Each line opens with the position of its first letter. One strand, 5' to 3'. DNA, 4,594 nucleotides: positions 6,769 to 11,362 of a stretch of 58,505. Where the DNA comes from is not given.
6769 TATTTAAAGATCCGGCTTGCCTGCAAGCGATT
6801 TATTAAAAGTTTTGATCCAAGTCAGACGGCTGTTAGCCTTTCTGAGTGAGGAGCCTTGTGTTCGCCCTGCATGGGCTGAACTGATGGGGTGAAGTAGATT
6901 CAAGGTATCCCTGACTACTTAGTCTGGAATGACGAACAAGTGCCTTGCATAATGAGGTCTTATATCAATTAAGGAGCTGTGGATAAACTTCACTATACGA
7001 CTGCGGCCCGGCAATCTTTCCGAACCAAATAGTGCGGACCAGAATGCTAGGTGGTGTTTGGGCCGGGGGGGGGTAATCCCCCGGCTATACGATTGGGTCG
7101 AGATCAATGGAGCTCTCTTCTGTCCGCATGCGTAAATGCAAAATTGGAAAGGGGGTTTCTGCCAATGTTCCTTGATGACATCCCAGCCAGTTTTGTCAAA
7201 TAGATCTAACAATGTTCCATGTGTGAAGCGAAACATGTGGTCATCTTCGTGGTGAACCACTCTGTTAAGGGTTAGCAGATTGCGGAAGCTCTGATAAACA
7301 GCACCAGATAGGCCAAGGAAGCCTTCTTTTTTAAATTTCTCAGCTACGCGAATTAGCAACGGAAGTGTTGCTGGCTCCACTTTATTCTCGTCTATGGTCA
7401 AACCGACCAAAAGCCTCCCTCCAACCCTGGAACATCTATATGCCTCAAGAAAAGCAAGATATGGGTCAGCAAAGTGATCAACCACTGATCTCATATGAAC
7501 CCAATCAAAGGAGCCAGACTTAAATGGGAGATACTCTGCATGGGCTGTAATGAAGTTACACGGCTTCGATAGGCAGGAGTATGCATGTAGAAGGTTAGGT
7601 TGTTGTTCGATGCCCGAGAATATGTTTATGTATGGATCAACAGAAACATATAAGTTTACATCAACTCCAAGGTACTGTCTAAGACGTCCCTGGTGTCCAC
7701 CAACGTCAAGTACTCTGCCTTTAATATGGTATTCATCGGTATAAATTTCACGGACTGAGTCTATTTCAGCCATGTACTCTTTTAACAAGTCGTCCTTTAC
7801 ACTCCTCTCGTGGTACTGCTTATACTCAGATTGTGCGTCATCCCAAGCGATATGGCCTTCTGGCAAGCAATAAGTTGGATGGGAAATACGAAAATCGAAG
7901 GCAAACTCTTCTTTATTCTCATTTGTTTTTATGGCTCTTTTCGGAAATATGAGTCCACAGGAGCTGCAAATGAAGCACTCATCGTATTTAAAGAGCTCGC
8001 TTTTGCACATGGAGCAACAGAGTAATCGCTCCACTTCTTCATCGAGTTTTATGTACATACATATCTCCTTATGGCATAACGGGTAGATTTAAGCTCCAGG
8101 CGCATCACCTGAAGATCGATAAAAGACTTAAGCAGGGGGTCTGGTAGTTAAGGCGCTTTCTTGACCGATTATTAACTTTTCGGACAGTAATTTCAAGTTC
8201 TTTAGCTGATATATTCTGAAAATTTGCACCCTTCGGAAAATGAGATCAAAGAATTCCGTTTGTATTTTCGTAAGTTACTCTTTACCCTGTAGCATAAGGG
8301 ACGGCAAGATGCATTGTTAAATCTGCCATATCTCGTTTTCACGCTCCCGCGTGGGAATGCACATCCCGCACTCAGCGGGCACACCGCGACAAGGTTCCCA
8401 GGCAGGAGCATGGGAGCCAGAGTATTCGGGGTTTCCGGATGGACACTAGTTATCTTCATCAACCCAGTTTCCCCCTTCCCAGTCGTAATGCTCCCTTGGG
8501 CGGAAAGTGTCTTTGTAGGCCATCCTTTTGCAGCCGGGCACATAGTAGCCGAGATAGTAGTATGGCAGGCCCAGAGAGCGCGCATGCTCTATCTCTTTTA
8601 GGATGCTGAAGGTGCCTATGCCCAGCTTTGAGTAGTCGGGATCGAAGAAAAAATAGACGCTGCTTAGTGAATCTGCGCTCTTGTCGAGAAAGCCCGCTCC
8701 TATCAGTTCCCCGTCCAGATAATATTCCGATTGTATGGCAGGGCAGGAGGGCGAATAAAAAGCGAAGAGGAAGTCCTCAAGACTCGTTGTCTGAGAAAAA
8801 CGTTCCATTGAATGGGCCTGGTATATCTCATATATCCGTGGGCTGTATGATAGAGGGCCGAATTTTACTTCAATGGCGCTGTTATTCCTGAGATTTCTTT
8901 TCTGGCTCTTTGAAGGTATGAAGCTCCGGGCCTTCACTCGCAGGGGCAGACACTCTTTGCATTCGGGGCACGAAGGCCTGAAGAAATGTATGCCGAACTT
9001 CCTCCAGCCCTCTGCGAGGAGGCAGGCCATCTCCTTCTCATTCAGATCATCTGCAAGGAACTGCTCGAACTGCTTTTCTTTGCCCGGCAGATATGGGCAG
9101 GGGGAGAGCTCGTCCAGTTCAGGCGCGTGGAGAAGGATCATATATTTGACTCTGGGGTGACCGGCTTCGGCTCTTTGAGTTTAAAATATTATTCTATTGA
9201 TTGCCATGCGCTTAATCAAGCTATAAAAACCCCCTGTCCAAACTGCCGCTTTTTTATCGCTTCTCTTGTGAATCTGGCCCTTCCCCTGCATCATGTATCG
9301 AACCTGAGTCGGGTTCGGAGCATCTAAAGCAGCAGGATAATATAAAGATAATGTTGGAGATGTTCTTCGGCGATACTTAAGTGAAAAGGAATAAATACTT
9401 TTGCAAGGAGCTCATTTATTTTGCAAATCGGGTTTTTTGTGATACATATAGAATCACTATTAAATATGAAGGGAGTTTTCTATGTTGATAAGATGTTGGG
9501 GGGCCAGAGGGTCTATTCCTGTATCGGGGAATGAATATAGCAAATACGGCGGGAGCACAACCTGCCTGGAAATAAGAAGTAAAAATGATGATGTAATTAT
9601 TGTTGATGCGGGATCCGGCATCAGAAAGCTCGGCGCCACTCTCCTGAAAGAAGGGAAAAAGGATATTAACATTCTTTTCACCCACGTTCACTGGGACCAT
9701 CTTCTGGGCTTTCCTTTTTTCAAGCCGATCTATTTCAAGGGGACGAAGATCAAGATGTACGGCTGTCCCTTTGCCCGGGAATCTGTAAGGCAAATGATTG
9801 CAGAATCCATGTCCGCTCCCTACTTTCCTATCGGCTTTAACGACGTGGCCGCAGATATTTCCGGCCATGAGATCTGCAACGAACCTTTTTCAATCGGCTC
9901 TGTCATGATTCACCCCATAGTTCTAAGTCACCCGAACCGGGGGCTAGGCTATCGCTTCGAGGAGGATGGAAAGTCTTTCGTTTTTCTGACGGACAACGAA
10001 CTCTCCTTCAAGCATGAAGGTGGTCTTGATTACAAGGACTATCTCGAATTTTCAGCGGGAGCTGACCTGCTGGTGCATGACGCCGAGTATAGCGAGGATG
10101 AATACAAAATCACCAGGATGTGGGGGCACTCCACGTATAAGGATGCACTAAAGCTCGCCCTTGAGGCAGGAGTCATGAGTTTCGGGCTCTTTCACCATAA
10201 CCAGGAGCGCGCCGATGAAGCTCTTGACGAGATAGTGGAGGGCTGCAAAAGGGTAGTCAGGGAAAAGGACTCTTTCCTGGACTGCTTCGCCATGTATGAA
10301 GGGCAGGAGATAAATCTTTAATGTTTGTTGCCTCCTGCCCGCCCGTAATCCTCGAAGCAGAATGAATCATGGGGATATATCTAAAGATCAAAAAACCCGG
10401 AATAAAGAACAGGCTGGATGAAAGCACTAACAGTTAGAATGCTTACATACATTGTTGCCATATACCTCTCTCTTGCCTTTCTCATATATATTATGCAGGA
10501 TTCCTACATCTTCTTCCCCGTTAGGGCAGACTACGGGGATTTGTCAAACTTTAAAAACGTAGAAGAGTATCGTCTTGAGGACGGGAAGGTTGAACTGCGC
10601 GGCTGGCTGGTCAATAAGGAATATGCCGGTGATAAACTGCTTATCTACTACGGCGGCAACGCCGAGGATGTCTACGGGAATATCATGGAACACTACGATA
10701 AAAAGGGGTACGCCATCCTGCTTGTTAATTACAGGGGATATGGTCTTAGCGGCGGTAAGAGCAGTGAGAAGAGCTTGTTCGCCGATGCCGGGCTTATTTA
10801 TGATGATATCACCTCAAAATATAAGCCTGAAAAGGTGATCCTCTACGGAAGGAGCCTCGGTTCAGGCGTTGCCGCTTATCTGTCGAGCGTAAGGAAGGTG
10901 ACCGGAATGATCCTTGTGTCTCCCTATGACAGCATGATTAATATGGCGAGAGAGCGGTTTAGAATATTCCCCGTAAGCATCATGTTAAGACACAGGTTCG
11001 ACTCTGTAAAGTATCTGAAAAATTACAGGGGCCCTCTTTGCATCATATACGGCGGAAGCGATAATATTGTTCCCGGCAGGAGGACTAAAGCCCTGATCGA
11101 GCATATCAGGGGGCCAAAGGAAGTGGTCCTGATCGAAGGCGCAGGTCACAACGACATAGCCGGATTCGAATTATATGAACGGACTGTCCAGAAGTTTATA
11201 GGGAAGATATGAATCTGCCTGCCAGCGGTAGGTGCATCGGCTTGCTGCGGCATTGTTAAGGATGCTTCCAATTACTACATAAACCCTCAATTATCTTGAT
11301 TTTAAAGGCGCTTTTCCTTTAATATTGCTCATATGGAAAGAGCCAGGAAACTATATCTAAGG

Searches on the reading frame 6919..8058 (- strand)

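Call 45: search_protein_families(library=pfam, proteins=[window:6919-8058:-], max_evalue=0.001)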
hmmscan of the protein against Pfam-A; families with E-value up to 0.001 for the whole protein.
window:6919-8058:- (379 aa): 5 families
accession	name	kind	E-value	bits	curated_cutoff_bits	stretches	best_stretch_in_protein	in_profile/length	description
PF08241.18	Methyltransf_11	-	9.3e-11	42.7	21.2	1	117-217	1-94/95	Methyltransferase domain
PF13489.12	Methyltransf_23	-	2.2e-08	34.5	27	1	113-296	23-163/164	Methyltransferase domain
PF13649.12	Methyltransf_25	-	6.8e-05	23.9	27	1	116-214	1-97/97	Methyltransferase domain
PF13847.12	Methyltransf_31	-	0.00082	19.5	27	0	166-219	55-110/145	Methyltransferase domain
PF01209.24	Ubie_methyltran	-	0.00094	19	20.1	0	167-218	100-151/233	ubiE/COQ5 methyltransferase family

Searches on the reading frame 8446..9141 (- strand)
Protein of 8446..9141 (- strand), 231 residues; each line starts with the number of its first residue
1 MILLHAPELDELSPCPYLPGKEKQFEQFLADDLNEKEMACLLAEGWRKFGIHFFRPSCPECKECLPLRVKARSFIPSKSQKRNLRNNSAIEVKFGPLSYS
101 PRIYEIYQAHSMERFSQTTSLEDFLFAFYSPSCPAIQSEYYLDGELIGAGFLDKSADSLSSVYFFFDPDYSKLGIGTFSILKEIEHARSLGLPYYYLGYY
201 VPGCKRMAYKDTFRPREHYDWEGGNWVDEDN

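Call 45: search_protein_families(library=pfam, proteins=[window:8446-9141:-], max_evalue=0.001)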
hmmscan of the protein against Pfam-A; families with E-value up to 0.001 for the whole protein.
window:8446-9141:- (231 aa): 3 families
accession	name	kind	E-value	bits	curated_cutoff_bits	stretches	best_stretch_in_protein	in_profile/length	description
PF04377.21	ATE_C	-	3.9e-33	115.1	25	1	103-219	5-121/122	Arginine-tRNA-protein transferase, C terminus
PF04376.19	ATE_N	-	1e-17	64.5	27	1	13-82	1-72/72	Arginine-tRNA-protein transferase, N terminus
PF13480.13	Acetyltransf_6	-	1.4e-05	25.7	22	1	139-199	76-136/143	Acetyltransferase (GNAT) domain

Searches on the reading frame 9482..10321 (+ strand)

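Call 45: search_protein_families(library=pfam, proteins=[window:9482-10321:+], max_evalue=0.001)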
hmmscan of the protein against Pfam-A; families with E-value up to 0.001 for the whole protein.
window:9482-10321:+ (279 aa): 2 families
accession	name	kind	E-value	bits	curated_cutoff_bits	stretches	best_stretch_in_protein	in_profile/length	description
PF12706.13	Lactamase_B_2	-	3.3e-17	63.2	27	1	39-239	3-200/200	Beta-lactamase superfamily domain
PF00753.33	Lactamase_B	-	4.5e-07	30.4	22.7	1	24-168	4-146/196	Metallo-beta-lactamase superfamily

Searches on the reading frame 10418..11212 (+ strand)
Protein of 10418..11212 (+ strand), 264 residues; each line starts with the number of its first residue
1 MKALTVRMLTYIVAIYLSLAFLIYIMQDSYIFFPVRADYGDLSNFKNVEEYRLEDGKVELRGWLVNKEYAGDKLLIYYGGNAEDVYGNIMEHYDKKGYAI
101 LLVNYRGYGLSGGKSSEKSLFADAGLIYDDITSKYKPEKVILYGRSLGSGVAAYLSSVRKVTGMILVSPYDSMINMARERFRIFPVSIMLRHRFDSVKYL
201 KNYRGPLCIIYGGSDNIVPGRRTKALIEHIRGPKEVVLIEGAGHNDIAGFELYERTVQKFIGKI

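Call 45: search_protein_families(library=pfam, proteins=[window:10418-11212:+], max_evalue=0.001)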
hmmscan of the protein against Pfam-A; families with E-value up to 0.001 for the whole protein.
window:10418-11212:+ (264 aa): 5 families
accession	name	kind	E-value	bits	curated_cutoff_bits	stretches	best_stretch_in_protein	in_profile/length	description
PF12146.15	Hydrolase_4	-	2.6e-15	56.8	27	1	85-170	19-110/239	Serine aminopeptidase, S33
PF00561.26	Abhydrolase_1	-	2e-13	51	25.8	1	79-175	10-110/245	alpha/beta hydrolase fold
PF12697.13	Abhydrolase_6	-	2.5e-05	25.5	26.3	0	95-183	25-102/217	Alpha/beta hydrolase family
PF05448.18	AXE1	-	2.5e-05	23.6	21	0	153-251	208-310/321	Acetyl xylan esterase (AXE1)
PF20434.5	BD-FAE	-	0.00049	20.1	26.8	0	194-228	179-213/215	BD-FAE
